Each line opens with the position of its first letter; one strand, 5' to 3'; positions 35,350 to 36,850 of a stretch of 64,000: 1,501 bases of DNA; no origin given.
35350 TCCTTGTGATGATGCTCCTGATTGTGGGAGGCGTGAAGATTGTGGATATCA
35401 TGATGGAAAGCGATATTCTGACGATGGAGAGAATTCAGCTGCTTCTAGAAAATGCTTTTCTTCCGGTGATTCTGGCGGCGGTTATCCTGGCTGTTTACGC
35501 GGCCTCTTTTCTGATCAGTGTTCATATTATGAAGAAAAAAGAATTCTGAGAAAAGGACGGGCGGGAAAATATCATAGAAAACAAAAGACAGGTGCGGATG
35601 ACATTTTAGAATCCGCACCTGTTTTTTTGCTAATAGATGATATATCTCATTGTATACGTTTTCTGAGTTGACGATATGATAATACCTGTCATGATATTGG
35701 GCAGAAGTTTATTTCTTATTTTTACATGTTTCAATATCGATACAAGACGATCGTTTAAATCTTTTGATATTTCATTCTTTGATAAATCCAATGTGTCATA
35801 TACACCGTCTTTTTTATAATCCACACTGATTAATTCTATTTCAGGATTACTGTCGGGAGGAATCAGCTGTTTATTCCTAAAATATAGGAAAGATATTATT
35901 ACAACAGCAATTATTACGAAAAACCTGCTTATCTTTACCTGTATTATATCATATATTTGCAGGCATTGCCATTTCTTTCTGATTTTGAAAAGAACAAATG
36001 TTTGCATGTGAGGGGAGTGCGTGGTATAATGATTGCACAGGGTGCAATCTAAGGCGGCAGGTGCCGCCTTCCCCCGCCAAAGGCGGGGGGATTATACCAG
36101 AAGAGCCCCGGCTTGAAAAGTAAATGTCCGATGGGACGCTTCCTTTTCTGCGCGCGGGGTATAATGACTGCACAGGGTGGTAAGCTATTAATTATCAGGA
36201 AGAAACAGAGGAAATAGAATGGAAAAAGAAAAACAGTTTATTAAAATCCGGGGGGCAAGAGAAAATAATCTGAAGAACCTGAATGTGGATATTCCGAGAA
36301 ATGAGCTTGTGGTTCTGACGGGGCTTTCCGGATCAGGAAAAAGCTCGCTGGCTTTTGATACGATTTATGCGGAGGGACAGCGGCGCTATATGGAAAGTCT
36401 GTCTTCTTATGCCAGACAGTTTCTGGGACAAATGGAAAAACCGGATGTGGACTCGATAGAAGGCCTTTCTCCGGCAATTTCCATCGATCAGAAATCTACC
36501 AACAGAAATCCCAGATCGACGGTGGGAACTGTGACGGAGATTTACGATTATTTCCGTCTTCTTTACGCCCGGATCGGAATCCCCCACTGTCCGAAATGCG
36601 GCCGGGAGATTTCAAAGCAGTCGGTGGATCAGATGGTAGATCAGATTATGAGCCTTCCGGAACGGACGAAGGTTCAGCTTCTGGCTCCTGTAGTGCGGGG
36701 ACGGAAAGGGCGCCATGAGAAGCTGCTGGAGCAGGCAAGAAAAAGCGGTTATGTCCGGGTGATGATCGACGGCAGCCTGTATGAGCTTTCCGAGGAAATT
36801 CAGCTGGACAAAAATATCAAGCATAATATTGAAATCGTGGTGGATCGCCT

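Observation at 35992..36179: Perfect four-arm inverted-repeat module inside the SOS promoter region of uvrA, with a 22-bp duplication of the promoter core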

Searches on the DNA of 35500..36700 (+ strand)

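Call 3: search_rna_families(source=window, start=35500, end=36700, threshold=evalue, max_evalue=10, show_alignments=3)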
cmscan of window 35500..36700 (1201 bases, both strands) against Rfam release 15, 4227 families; matches with E-value up to 10: 12.
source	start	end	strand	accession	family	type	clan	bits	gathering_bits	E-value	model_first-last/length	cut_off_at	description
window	35583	35627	+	RF03560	mir-3926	Gene; miRNA;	-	24.4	82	0.091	11-53/63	no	mir-3926 microRNA precursor family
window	35548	35628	+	RF02397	sau-5971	Gene; sRNA;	-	21.1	90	0.55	1-96/96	no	Staphylococcus sRNA sau-5971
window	36053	36105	+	RF01084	TLS-PK3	Cis-reg;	-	19.8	80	0.15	1-129/129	no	Pseudoknot of tRNA-like structure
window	35524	35628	+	RF00616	LhrC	Gene; sRNA;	CL00114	19.5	110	4.8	1-111/111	no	Listeria LhrC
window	35671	35757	+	RF00068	SNORD21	Gene; snRNA; snoRNA; CD-box;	-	19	63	2.6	1-95/95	no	Small nucleolar RNA SNORD21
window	35707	35725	-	RF03055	RAGATH-30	Gene; sRNA;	-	16.9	59.5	2.7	1-59/59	no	RAGATH-30 RNA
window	35533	35630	+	RF00558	L20_leader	Cis-reg; leader;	-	16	58.7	4.2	1-127/127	no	Ribosomal protein L20 leader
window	35580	35726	-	RF00558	L20_leader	Cis-reg; leader;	-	15.9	58.7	4.5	1-127/127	no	Ribosomal protein L20 leader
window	35583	35690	-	RF01819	RsaD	Gene; sRNA;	-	15.8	50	6.1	1-189/189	no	RNA Staph. aureus D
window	35880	35986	-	RF00920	MIR444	Gene; miRNA;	-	15.5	110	4.9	1-116/116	no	MIR444 microRNA precursor family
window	35731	35828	-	RF01281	snoR35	Gene; snRNA; snoRNA; CD-box;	CL00053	14.7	40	3.5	1-81/81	no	Small nucleolar RNA snoR35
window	35572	35636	-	RF01546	TB6Cs1H1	Gene; snRNA; snoRNA; HACA-box;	-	14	40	9.4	1-66/66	no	Trypanosomatid snoRNA TB6Cs1H1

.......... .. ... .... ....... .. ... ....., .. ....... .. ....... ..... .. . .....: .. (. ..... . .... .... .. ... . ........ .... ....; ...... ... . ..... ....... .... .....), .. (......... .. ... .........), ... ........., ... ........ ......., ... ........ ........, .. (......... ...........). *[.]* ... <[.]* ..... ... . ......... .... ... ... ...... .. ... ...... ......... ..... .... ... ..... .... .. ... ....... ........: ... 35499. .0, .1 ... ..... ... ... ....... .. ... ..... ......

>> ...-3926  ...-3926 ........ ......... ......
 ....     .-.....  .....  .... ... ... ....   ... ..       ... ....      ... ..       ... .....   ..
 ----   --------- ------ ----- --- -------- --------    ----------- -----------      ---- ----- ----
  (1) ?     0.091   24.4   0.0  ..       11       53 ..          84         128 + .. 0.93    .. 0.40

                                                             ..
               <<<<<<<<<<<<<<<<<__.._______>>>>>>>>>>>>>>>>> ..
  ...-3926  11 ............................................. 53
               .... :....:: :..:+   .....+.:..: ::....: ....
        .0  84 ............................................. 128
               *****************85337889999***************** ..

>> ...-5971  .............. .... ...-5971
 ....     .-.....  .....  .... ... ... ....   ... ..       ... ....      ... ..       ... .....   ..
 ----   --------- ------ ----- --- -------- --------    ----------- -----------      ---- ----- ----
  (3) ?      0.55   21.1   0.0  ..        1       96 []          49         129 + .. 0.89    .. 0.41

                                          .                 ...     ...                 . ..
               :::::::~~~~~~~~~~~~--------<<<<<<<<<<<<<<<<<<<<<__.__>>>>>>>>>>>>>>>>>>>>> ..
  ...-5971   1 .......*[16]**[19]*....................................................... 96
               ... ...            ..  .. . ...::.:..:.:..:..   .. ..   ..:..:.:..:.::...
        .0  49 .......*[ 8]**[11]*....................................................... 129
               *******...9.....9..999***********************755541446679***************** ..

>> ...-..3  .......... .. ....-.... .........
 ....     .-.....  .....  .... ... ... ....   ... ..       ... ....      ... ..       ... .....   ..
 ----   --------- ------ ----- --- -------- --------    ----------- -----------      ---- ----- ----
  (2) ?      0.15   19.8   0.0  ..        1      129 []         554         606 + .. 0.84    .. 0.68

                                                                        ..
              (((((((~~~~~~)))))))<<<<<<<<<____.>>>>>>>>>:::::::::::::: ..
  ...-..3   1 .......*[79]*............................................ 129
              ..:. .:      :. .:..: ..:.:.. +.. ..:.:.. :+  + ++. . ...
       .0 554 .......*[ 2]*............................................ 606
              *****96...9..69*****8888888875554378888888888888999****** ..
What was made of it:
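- On Any Rfam RNA family: The best overlapping hit is TLS-PK3 at 19.8 bits against a threshold of 80 (E 0.15) (call 3).
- Tried and rejected: Rfam, permissive E-value scan: only chance-level hits (call 3).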

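Call 39: search_dna_similar(query=window:36019-36179:+, collection=plasmids, mode=distant, max_evalue=1, max_rows=10)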
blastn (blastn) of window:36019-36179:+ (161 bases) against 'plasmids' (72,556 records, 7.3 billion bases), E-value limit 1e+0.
No match.

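Call 40: search_dna_similar(query=window:36019-36179:+, collection=phages, mode=distant, max_evalue=1, max_rows=10)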
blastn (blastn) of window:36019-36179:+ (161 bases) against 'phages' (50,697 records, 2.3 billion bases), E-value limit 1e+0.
No match.
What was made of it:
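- Tried and rejected: Plasmids and phages, distant blastn: none (calls 39, 40).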

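Call 47: build_rna_model(alignment_id=A3, structure=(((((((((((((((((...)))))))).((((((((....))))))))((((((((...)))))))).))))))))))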
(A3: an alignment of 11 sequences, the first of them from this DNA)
Model R1 built from alignment A3 (11 sequences, 78 columns); structure: as given.
model positions 77; base pairs 32; branch points 2; effective number of sequences 0.87; information 0.735 bits per position. Calibrated on 0.2 Mb of random sequence (short: E-values are rough).
structure used (alignment columns):
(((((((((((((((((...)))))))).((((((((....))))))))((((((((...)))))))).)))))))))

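Call 49: search_with_rna_model(model_id=R1, sources=[window, L007, L008, L009, L010, L011, L012, L013, L014, L015, L016, L017, L018, L019, L020, L021, L022, L023, L024, L025, L026, L027, L028, L029, L030, L031, L032, L033, L034, L035, L036, L037, L038, L039, L040, L041, L042, L043, L044, L045, L046, L047, L048, L049, L050, L051, L052, L053, L054, L055, L056, L057, L058, L059, L060, L061, L062, L063, L064, L065, L066, L067, L068, L069, L070, L071, L072, L073, L074, L075, L076, L077, L078, L079, L080, L081, L082, L083, L084, L085, L086, L087, L089, L093, L094, L111, L113, L115, L117, L119], max_evalue=10)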
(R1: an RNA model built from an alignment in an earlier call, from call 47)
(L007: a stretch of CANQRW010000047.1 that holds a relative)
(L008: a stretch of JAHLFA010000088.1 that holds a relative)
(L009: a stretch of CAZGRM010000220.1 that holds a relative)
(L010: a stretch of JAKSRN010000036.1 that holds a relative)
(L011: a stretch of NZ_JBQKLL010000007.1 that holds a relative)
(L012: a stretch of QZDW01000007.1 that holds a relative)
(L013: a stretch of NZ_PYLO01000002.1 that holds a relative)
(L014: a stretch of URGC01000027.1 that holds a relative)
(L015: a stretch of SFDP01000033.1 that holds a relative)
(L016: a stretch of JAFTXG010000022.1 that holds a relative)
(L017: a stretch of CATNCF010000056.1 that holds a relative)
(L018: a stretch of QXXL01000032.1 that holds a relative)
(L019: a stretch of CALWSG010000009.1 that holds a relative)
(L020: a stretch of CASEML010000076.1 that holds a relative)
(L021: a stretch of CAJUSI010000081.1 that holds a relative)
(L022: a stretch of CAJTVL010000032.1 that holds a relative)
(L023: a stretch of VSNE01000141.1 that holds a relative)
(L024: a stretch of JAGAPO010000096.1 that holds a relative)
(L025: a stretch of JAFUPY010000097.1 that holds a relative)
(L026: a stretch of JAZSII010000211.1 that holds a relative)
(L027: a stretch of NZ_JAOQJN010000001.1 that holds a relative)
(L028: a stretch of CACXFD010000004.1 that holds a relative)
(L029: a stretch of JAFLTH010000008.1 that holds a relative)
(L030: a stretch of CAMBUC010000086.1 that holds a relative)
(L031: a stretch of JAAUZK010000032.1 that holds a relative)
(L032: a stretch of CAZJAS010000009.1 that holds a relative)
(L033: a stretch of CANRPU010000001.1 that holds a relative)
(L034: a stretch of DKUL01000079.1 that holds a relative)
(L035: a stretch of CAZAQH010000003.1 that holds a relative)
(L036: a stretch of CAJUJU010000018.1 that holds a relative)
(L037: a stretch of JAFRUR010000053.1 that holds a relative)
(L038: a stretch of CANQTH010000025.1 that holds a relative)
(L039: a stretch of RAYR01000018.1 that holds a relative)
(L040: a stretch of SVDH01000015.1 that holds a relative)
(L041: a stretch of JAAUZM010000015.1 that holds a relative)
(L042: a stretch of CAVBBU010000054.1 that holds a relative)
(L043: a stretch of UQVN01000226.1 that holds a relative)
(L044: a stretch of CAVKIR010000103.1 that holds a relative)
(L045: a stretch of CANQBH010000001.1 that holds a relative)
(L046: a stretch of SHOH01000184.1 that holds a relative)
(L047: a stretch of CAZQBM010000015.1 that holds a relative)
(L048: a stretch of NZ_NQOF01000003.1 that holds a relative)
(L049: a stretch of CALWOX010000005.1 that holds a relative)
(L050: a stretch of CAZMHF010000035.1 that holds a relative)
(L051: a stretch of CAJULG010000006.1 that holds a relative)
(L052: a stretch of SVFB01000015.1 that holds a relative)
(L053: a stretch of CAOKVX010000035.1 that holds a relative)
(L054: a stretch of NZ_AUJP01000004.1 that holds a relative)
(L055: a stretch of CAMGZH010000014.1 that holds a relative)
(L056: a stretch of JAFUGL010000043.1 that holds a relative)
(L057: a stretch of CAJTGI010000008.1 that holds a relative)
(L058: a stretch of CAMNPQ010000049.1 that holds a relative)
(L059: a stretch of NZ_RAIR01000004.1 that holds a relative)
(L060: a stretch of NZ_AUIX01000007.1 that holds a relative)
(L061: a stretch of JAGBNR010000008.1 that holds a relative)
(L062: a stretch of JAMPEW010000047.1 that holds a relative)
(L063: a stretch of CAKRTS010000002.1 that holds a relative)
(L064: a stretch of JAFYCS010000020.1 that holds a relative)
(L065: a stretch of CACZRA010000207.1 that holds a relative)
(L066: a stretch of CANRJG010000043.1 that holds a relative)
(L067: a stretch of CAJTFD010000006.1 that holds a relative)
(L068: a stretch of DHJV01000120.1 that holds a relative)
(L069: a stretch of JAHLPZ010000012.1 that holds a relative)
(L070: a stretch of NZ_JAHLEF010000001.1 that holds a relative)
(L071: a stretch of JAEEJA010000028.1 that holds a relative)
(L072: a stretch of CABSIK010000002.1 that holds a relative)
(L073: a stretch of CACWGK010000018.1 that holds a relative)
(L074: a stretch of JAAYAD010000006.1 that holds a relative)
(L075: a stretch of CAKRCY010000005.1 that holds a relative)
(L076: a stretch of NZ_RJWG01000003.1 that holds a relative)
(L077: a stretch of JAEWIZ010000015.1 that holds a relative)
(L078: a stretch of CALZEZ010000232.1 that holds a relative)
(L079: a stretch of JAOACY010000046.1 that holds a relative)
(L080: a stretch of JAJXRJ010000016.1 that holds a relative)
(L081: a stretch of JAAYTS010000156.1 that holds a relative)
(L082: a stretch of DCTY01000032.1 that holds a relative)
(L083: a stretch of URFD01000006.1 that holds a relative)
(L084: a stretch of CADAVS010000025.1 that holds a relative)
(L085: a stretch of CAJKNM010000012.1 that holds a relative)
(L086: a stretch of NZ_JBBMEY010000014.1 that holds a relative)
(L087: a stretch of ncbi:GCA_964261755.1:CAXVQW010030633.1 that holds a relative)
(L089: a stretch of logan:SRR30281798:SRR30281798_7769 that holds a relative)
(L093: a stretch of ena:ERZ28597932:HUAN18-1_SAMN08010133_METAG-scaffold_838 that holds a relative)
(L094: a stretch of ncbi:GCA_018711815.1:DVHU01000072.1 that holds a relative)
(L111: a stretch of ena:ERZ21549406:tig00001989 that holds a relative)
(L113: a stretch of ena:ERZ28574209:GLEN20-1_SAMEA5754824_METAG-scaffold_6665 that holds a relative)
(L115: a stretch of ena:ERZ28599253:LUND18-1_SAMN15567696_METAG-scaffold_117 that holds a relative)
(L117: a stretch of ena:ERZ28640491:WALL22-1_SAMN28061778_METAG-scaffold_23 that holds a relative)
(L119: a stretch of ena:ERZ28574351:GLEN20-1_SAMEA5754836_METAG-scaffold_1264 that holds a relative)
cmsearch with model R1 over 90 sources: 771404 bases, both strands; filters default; matches with E-value up to 10: 3.
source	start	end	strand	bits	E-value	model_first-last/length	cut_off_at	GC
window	36022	36099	+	104.9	5.8e-27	1-77/77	no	0.58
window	36022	36099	-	34.6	1.9e-06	1-77/77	no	0.58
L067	5709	5812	+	13.8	2.3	1-77/77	no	0.68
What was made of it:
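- The covariance model finds nothing else in 771 kb (call 49).
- Tried and rejected: Covariance model on 89 loci of other Lachnospiraceae: no analogue (call 49).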
